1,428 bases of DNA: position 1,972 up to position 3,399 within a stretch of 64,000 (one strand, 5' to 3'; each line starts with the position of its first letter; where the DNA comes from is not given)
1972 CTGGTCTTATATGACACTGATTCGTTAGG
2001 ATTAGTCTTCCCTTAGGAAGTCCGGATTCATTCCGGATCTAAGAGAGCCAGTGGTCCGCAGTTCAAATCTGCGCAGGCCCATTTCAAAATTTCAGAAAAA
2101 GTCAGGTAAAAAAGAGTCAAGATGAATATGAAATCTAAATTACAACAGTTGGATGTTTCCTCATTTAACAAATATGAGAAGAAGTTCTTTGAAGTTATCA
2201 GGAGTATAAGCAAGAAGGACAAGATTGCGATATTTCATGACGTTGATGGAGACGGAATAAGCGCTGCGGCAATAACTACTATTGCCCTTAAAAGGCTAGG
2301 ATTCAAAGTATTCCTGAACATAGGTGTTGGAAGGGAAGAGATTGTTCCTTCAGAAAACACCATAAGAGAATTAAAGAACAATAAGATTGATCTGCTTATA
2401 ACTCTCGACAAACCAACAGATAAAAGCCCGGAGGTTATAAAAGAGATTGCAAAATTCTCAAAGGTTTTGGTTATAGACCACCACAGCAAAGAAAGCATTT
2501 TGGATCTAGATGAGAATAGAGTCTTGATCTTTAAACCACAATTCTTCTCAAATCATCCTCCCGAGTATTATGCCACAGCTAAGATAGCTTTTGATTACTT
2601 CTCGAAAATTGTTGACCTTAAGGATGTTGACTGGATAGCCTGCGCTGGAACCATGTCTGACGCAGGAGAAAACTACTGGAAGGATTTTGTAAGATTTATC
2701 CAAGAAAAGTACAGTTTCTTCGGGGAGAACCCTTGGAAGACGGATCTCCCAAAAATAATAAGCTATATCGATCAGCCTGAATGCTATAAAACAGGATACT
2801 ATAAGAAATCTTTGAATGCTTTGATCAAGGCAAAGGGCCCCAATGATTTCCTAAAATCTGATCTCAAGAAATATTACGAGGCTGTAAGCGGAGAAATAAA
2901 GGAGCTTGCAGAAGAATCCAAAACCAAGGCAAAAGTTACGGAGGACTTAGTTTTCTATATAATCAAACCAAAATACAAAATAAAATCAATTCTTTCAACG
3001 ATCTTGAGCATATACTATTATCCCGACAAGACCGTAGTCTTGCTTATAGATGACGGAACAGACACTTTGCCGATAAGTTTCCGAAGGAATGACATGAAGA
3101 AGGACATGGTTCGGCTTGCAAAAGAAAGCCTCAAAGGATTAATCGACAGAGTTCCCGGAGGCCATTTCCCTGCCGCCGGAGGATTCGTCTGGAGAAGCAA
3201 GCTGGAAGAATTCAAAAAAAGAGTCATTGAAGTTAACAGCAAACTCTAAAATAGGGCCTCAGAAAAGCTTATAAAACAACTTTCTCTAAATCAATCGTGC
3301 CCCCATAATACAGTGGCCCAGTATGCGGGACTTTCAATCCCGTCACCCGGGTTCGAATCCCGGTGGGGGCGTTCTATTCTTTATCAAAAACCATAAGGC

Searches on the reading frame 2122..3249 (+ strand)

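Call 57: search_protein_families(library=pfam, proteins=[window:2122-3249:+], max_evalue=0.000001)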
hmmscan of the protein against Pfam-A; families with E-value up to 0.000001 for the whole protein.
window:2122-3249:+ (375 aa): 1 family
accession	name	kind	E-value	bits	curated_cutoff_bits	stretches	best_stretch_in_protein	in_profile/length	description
PF01368.27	DHH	-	3.6e-10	40.6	28.1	1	34-161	1-103/125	DHH family, N-terminal domain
